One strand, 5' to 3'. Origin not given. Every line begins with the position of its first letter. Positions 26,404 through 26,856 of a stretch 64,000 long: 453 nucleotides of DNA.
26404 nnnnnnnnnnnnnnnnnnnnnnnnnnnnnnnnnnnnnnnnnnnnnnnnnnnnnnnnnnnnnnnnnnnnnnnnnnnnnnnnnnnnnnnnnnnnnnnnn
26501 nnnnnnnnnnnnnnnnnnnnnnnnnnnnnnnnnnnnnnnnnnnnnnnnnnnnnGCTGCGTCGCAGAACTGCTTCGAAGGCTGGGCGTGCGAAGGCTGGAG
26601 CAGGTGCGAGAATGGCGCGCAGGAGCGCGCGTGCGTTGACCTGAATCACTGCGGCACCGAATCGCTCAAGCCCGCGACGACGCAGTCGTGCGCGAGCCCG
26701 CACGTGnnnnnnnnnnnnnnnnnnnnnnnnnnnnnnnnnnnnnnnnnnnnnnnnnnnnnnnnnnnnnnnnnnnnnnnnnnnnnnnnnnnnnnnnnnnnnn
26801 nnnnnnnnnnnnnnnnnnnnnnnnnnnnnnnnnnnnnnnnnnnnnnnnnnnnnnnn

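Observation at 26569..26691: Conserved six-cysteine membrane-proximal module shared by giant proteins 1, 2 and 3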

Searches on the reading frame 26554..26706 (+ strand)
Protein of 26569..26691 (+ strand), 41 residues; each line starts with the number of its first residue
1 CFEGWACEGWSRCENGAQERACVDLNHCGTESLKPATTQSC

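Call 9: search_protein_families(library=pfam, proteins=[window:26569-26691:+], max_evalue=1)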
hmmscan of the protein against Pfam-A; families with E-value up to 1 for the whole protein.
seq(41 aa): 0 families

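Call 14: find_homologous_proteins(query=A1, max_evalue=10)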
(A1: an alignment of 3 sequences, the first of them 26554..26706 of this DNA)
Query A1 (3 sequences): no candidate shares three 5-residue words with the query. No homologue found.

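Call 21: search_protein_representatives(alignment_id=A1)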
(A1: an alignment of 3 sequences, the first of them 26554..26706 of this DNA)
Query: 3 sequences, 51 profile positions. Proteins with E-value up to 0.001 (for the whole library): 5519; up to 1e-10: 1196; up to 1e-30: 132. The best 150 are listed.
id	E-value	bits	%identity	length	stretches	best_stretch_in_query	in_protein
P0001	3.2e-96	331.2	-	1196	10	5-50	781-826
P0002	7.5e-93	320.4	-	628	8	6-46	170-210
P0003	1.4e-89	309.9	-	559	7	5-48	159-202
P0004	1.0e-86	300.8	-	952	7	6-47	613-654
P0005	2.7e-85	296.2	-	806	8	5-48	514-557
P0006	3.9e-82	286.1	-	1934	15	3-48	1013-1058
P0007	7.8e-80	278.7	-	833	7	4-50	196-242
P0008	3.1e-77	270.4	-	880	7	5-49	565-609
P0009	1.7e-73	258.4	-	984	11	3-48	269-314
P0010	1.9e-72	255.1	-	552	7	5-48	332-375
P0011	2.8e-71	251.3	-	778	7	5-47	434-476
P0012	1.0e-70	249.5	-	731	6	5-49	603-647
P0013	2.1e-66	235.7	-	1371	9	4-50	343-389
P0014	2.5e-66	235.4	-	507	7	3-48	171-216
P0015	1.5e-60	217.0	-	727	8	2-49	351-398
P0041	2.1e-44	165.3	-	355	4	4-47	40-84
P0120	4.9e-32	125.7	-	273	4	6-47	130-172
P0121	7.7e-32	125.0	-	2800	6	6-49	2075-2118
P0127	2.6e-31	123.4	-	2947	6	5-49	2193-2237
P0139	1.6e-29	117.7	-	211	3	3-47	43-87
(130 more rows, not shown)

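Call 24: search_protein_families(library=pfam, proteins=[P0002, P0003, P0014, P0041, P0139, P0120, P0001, P0006], max_evalue=1)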
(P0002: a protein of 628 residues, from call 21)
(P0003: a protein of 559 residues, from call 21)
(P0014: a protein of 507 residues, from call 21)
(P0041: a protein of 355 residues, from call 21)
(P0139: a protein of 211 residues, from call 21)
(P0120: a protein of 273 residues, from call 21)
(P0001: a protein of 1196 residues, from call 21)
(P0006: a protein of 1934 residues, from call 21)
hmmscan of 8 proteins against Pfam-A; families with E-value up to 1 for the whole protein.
P0002 (628 aa): 0 families

P0003 (559 aa): 2 families
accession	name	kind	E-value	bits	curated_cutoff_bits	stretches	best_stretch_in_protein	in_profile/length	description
PF07705.17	CARDB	-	5.5e-21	75.1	22.7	2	446-552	3-100/101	CARDB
PF10256.14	Erf4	-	0.24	11.8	29.3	0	338-399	48-107/116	Golgin subfamily A member 7/ERF4 family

P0014 (507 aa): 0 families

P0041 (355 aa): 1 family
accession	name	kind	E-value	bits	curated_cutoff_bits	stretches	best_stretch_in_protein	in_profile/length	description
PF13621.12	Cupin_8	-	0.0058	17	27.4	1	120-206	11-98/252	Cupin-like domain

P0139 (211 aa): 0 families

P0120 (273 aa): 1 family
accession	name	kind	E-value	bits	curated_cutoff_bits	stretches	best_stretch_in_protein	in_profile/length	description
PF06305.16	LapA_dom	-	0.62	10.4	28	0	56-77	19-40/64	Lipopolysaccharide assembly protein A domain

P0001 (1196 aa): 7 families
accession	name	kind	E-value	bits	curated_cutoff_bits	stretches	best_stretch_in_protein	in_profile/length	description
PF14282.11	FlxA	-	0.0015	19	26.3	1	23-56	40-73/101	FlxA-like protein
PF11068.13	YlqD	-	0.011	16.6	27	1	25-58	13-46/131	YlqD protein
PF01471.23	PG_binding_1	-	0.033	14.8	23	1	77-132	3-56/57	Putative peptidoglycan binding domain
PF04977.20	DivIC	-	0.12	12.6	28.9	1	9-54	1-46/80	Septum formation initiator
PF09259.16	Fve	-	0.26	11.9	25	0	646-697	51-102/111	Fungal immunomodulatory protein Fve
PF23777.1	GEMI5_RBS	-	0.33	10.5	27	1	28-61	206-239/339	GEMI5 RBS C-terminal domain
PF23886.1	DUF7239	-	0.36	11.5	24.6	0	31-78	17-62/112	Family of unknown function (DUF7239)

P0006 (1934 aa): 7 families
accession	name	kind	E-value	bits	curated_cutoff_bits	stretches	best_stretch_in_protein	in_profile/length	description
PF10342.15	Kre9_KNH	-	8.3e-23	81.4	24.6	3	1343-1427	2-82/94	Kre9/KNH-like N-terminal Ig-like domain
PF01471.23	PG_binding_1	-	4.3e-14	52.9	23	2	249-287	19-57/57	Putative peptidoglycan binding domain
PF04977.20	DivIC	-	0.17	12.2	28.9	1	26-54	18-46/80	Septum formation initiator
PF16740.10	SKA2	-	0.22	11.8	30.1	1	33-69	46-82/110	Spindle and kinetochore-associated protein 2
PF10694.14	DUF2500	-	0.27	12.1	33.5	1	7-70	5-67/102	Protein of unknown function (DUF2500)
PF17957.7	Big_7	-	0.63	11.2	24.1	0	1062-1120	3-59/70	Bacterial Ig domain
PF14282.11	FlxA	-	0.79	10.3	26.3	1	31-56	48-73/101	FlxA-like protein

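Call 25: search_protein_families(library=ncbifam, proteins=[P0002, P0003, P0014, P0041, P0139, P0120], max_evalue=1)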
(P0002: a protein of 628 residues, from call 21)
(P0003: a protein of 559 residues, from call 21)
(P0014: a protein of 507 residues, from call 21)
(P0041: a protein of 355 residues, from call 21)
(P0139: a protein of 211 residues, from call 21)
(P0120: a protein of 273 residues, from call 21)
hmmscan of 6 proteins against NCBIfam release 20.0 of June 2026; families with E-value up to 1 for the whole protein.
P0002 (628 aa): 1 family
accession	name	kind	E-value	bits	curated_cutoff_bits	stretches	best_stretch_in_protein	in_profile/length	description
TIGR04329.1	cas1_PREFRAN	exception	0.048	12.8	300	1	23-56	226-259/317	type V CRISPR-associated endonuclease Cas1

P0003 (559 aa): 2 families
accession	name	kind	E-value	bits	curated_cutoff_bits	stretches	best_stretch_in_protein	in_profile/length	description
TIGR01451.2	B_ant_repeat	repeat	0.017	15.1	24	1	455-479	4-28/53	DUF11 type repeat protein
NF001031.0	PRK00111.1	equivalog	0.16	12.1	293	0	85-130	55-100/180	hypothetical protein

P0014 (507 aa): 0 families

P0041 (355 aa): 4 families
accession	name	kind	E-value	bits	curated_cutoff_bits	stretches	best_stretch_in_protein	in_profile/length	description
NF041428.1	TrsH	subfamily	0.075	13.1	150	1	3-45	2-43/149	TrsH/TraH family protein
NF047981.1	RC1041_fam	subfamily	0.084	12.6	90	1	3-21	21-39/57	RC1041 family protein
NF053819.1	EF0750_LPXTG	subfamily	0.22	12.1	47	1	1-38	1-37/105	EF2685/EF0750 family sortase-dependent surface protein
NF033729.0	borfam54_2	equivalog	0.75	9.5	30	0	5-62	9-68/226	complement regulator-acquiring protein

P0139 (211 aa): 0 families

P0120 (273 aa): 0 families

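Call 31: find_homologous_proteins(query=A2, max_evalue=0.001)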
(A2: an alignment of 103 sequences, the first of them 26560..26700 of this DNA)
Query A2 (103 sequences): 3 candidates shared short words with the query, none scored E <= 0.001.

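Call 32: list_cluster_members(proteins=[P0001, P0002, P0003, P0006, P0014, P0041, P0120, P0121, P0127, P0139])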
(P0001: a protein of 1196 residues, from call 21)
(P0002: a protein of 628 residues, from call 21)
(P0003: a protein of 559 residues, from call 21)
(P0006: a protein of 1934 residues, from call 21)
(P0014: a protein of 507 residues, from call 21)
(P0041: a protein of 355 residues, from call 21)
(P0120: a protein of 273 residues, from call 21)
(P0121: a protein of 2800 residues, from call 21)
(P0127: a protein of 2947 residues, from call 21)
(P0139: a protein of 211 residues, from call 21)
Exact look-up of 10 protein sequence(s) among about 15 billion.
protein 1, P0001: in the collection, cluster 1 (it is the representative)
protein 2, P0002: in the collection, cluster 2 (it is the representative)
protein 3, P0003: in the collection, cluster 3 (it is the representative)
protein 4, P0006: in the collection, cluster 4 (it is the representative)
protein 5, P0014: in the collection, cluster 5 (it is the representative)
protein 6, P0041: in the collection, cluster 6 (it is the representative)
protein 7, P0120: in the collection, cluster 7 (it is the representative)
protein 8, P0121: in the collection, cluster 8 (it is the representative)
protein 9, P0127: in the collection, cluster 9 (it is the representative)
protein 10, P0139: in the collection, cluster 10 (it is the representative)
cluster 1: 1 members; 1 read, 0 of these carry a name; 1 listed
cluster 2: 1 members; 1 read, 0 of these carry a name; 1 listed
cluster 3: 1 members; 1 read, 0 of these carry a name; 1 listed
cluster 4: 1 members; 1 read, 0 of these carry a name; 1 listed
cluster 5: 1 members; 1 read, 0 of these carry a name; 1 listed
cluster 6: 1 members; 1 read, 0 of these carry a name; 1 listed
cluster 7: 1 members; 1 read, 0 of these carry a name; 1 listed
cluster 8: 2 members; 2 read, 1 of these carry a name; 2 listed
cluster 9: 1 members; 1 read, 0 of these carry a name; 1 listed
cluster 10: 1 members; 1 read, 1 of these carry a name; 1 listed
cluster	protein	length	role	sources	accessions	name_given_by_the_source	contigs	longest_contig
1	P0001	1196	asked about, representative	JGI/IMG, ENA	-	-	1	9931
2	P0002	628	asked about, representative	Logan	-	-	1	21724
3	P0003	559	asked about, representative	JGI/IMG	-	-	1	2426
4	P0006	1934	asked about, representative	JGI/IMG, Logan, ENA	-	-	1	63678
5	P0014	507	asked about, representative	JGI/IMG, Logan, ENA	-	-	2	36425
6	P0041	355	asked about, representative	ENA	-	-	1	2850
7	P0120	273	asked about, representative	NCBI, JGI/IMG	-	-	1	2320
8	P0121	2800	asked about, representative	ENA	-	-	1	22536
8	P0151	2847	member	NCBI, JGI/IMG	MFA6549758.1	MAG: 6-bladed beta-propeller [Candidatus Gracilibacteria bacterium]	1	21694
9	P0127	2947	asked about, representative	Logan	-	-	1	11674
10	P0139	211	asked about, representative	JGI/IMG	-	hypothetical protein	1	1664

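Call 38: predict_structure(alignment_id=A2)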
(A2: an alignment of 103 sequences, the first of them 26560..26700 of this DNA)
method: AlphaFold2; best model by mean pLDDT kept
length: 47 residues; sequences in the alignment: 103
mean_pLDDT: 92.3   pTM: 0.62
mean pLDDT of the five models: 92.3, 92.3, 90.9, 90.8, 90.6
residues with pLDDT >= 90: 37; 70-90: 8; 50-70: 2; < 50: 0
segments of 3 or more residues with pLDDT < 50: none
pLDDT, mean of each block of 10 residues (from residue 1): 85 97 96 93 90
secondary structure, 60 per line:
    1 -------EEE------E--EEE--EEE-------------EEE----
elements in order: E8-10 E20-22 E25-27 E41-43

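Call 42: search_solved_structures(query=A2, max_evalue=10, show_alignments=3)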
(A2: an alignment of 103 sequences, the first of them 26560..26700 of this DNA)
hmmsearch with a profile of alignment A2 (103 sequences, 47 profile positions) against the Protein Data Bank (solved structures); distinct sequences matched with E-value up to 10: 1.
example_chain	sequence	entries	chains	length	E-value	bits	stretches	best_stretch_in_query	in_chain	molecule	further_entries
6wqr_A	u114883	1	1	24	0.47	13.8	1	3-19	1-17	HSTX-I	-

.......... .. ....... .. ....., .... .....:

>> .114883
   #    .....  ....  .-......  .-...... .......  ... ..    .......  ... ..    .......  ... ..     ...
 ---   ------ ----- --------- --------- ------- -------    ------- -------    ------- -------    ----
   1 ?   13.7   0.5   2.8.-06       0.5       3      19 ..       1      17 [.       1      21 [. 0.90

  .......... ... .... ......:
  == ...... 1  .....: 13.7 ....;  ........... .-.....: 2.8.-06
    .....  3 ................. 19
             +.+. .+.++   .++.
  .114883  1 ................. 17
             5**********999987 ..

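Call 43: fold_search(model_id=the predicted structure, library=pdb)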
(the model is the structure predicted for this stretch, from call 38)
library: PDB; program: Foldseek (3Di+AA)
matches with E <= 10: 17; with E <= 0.001: 0
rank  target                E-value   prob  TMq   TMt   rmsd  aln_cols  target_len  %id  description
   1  7nyc_C                6.0e-01  0.54  0.54  0.05   3.7        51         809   25  cryoEM structure of 3C9-sMAC (released 2021-10-06)
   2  8b0f_E                1.6e+00  0.30  0.47  0.05   6.8        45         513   29  CryoEM structure of C5b8-CD59 (released 2023-02-22)
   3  3ojy_A                1.7e+00  0.21  0.41  0.06   2.8        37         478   27  Crystal Structure of Human Complement Component C8 (released 2011-04-13)
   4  8j64_B                3.9e+00  0.23  0.54  0.52   3.5        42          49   19  Crystal structure of Toxoplasma gondii MIC2-M2AP complex (released 2023-08-30)
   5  8g6p                  5.1e+00  0.09  0.36  0.04   7.5        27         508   22  Crystal structure of Mycobacterium thermoresistibile MurE in complex with ADP and 2,6-Diaminopimelic acid (released 2023-04-05)
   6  3d5u                  5.4e+00  0.08  0.36  0.08   5.1        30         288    7  Crystal structure of a wildtype Polo-like kinase 1 (Plk1) catalytic domain. (released 2008-08-26)
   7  6tnb                  6.2e+00  0.05  0.30  0.08   2.8        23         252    0  X-RAY STRUCTURE OF MPS1 IN COMPLEX WITH COMPOUND 41 (released 2020-05-13)
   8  7wj6_A                6.6e+00  0.04  0.31  0.08   1.9        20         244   25  Crystal Structure of the Kinase Domain of a Class III Lanthipeptide Synthetase CurKC (released 2022-11-09)
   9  6gqf_B                7.6e+00  0.08  0.31  0.10   1.7        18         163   22  The structure of mouse AsterA (GramD1a) with 25-hydroxy cholesterol (released 2018-09-26)
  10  7wj6_B                8.1e+00  0.03  0.30  0.08   2.0        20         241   25  Crystal Structure of the Kinase Domain of a Class III Lanthipeptide Synthetase CurKC (released 2022-11-09)
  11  9pd3_K                8.6e+00  0.06  0.40  0.11   5.4        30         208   13  NER dual incision complex - DuIS (released 2026-02-18)
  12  8p0k_O                8.6e+00  0.03  0.32  0.04   4.0        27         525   11  Cryo EM map and model of the vaccinia RNA polymerase intermediate pre-initiation open promoter complex, module 2 of ca (released 2024-05-22)
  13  5mrb                  9.9e+00  0.04  0.32  0.08   2.5        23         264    0  Crystal structure of human Mps1 (TTK) in complex with Cpd-5 (released 2017-07-26)
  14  6rfl_O                9.9e+00  0.03  0.31  0.03   3.1        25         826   12  Structure of the complete Vaccinia DNA-dependent RNA polymerase complex (released 2019-12-11)
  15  8eey_A                9.9e+00  0.03  0.32  0.01   3.2        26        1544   31  Cas7-11 in complex with DR-mismatched target RNA, Csx29 and Csx30 (released 2022-11-16)
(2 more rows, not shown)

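Call 48: search_protein_families(library=pfam, alignment_id=A2, max_evalue=10)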
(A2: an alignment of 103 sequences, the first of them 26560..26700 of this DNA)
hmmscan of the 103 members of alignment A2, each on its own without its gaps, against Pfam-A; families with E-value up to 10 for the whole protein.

A. member 1, window:26560-26700:+ (47 aa): 0 families

B. families by the number of members that match (of 103 scanned): 22 families
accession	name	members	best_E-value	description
PF10104.14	Brr6_like_C_C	7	0.4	Di-sulfide bridge nucleocytoplasmic transport domain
PF07127.16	Nodulin_late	4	0.71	Late nodulin domain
PF02420.20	AFP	2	0.12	Insect antifreeze protein repeat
PF04885.19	Stig1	1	0.03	Stigma-specific STIG1-like protein family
PF22292.1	DUF6965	1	0.033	Domain of unknown function (DUF6965)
PF23283.1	D8C_UMOD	1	0.061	Uromodulin-like, D8C domain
PF17583.7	DUF5484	1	0.097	Family of unknown function (DUF5484)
PF15523.11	Ntox16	1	0.11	Novel toxin 16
PF05611.16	DUF780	1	0.12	Caenorhabditis elegans protein of unknown function (DUF780)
PF03228.19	Adeno_VII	1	0.21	Adenoviral core protein VII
PF14463.11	E1-N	1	0.28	E1 N-terminal domain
PF00187.25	Chitin_bind_1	1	0.32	Chitin recognition protein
PF08441.18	Integrin_A_Ig_1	1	0.52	Integrin alpha Ig-like domain 1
PF04706.18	Dickkopf_N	1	0.62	Dickkopf N-terminal cysteine-rich region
PF00057.23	Ldl_recept_a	1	0.63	Low-density lipoprotein receptor domain class A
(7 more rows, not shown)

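Call 60: fold_search(model_id=the predicted structure, library=viral)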
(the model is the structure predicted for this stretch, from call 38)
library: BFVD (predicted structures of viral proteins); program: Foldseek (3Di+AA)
matches with E <= 10: 78; with E <= 0.001: 0
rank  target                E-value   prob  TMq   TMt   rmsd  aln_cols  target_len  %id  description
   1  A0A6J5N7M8            4.6e-01  0.72  0.56  0.12   3.7        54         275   24  Thrombospondin type-1 (TSP1) repeat (Fragment) [uncultured Caudovirales phage]
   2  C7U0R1                1.4e+00  0.15  0.42  0.05   4.5        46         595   24  (no name in the UniProt tables at hand)
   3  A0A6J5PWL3            1.5e+00  0.25  0.43  0.05   2.3        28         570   11  Uncharacterized protein [uncultured Caudovirales phage]
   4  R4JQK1                2.0e+00  0.20  0.46  0.24   5.8        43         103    9  (no name in the UniProt tables at hand)
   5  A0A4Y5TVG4            2.1e+00  0.15  0.40  0.18   3.5        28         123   18  Uncharacterized protein [Vibrio phage VAP7]
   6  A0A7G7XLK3            2.8e+00  0.11  0.37  0.23   2.8        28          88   18  Uncharacterized protein [Aeromonas phage D6]
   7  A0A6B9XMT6            3.0e+00  0.10  0.35  0.02   2.4        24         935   21  Putative lipopolysaccharide-modifying enzyme protein [Lymphocystis disease virus 4]
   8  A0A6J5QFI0            3.2e+00  0.15  0.44  0.30   3.7        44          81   18  Uncharacterized protein [uncultured Caudovirales phage]
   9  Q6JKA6                3.4e+00  0.08  0.38  0.13   8.4        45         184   13  Uncharacterized protein [Neodiprion sertifer nucleopolyhedrovirus]
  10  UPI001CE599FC         3.9e+00  0.02  0.21  0.11   7.3        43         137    9  (no name look-up for this kind of identifier)
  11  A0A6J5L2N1            4.2e+00  0.14  0.49  0.29   6.3        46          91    9  Uncharacterized protein [uncultured Caudovirales phage]
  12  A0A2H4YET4            4.7e+00  0.09  0.37  0.21   1.7        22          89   14  Uncharacterized protein [Aeromonas phage Ah1]
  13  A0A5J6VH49            4.7e+00  0.08  0.42  0.19   7.4        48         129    6  Uncharacterized protein [Megaviridae environmental sample]
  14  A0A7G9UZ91            5.1e+00  0.12  0.47  0.33   2.1        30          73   17  Uncharacterized protein [Gordonia Phage Sephiroth]
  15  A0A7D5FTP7            5.1e+00  0.11  0.40  0.35   2.7        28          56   25  Uncharacterized protein [Gordonia phage Magel]
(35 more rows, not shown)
